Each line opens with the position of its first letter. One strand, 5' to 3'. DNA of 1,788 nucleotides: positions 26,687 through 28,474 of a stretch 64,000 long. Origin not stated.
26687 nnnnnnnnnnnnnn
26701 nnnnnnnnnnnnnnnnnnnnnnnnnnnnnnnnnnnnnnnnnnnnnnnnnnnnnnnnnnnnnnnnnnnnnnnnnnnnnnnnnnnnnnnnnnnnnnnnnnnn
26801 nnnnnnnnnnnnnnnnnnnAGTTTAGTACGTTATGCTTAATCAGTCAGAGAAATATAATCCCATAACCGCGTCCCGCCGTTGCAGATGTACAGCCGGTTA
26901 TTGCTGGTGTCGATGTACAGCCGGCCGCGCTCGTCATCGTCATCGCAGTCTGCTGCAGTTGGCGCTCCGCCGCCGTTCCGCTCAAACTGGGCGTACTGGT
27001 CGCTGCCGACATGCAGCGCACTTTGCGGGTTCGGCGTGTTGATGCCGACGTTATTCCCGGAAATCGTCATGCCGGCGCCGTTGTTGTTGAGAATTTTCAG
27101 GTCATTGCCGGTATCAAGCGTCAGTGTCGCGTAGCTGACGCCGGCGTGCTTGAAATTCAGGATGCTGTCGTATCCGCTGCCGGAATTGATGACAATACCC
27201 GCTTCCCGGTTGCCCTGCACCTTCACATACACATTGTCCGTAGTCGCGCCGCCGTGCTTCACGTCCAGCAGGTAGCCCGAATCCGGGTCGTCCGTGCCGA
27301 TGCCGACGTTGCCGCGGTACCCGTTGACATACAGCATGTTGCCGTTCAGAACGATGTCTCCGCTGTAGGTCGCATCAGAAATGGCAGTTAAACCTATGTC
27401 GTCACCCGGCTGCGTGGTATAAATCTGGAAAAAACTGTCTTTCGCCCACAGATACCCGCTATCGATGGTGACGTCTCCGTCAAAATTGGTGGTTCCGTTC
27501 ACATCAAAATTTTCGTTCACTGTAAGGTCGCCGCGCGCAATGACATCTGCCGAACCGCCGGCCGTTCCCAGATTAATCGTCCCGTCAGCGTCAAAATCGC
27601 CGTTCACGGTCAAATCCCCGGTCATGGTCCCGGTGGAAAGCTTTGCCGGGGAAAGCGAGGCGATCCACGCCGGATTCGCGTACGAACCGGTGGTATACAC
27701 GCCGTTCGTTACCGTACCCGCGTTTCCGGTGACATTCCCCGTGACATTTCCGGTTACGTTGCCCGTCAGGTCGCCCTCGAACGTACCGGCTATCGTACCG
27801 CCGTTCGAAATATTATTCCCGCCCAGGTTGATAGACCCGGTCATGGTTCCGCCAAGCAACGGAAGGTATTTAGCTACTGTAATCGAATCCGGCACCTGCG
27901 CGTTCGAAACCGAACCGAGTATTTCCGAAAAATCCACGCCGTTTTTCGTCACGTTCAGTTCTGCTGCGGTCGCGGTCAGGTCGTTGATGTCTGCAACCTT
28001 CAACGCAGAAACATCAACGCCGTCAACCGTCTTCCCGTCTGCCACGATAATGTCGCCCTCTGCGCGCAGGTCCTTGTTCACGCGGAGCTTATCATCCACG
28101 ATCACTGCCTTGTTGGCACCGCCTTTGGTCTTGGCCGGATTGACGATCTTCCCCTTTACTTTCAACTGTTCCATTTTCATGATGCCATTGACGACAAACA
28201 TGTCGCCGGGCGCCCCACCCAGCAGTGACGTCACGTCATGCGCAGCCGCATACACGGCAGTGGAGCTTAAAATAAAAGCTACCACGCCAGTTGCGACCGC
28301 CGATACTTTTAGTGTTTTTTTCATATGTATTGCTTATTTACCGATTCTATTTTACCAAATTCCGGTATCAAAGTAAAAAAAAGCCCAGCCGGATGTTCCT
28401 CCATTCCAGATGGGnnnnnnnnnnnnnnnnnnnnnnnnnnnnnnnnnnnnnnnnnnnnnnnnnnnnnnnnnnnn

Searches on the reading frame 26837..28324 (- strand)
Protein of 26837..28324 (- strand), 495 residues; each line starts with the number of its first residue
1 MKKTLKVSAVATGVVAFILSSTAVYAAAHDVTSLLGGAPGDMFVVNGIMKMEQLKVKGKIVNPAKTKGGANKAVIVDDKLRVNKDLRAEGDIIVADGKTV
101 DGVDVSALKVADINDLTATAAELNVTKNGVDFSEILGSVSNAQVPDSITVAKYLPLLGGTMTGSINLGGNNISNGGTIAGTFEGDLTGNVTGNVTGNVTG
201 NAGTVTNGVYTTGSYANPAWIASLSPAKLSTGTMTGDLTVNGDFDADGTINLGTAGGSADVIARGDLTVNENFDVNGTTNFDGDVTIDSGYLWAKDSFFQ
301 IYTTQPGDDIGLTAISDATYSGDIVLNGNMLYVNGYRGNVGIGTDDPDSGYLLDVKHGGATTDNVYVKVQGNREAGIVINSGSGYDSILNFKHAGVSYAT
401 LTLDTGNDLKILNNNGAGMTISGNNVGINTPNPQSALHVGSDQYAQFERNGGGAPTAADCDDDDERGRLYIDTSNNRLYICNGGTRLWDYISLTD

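Call 4: search_protein_families(library=pfam, proteins=[window:26837-28324:-], max_evalue=1)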
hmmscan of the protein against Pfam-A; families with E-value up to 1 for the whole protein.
window:26837-28324:- (495 aa): 0 families

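Call 7: search_protein_families(library=phrogs, proteins=[window:26837-28324:-], max_evalue=1)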
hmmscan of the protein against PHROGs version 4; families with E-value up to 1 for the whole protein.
window:26837-28324:- (495 aa): 1 family
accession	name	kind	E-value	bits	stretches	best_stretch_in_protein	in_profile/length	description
phrog_2186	-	head and packaging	0.63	11.1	0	118-145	20-50/80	virion structural protein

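Call 8: search_protein_families(library=ncbifam, proteins=[window:26837-28324:-], max_evalue=1)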
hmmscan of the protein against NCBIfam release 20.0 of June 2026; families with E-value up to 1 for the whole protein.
window:26837-28324:- (495 aa): 0 families
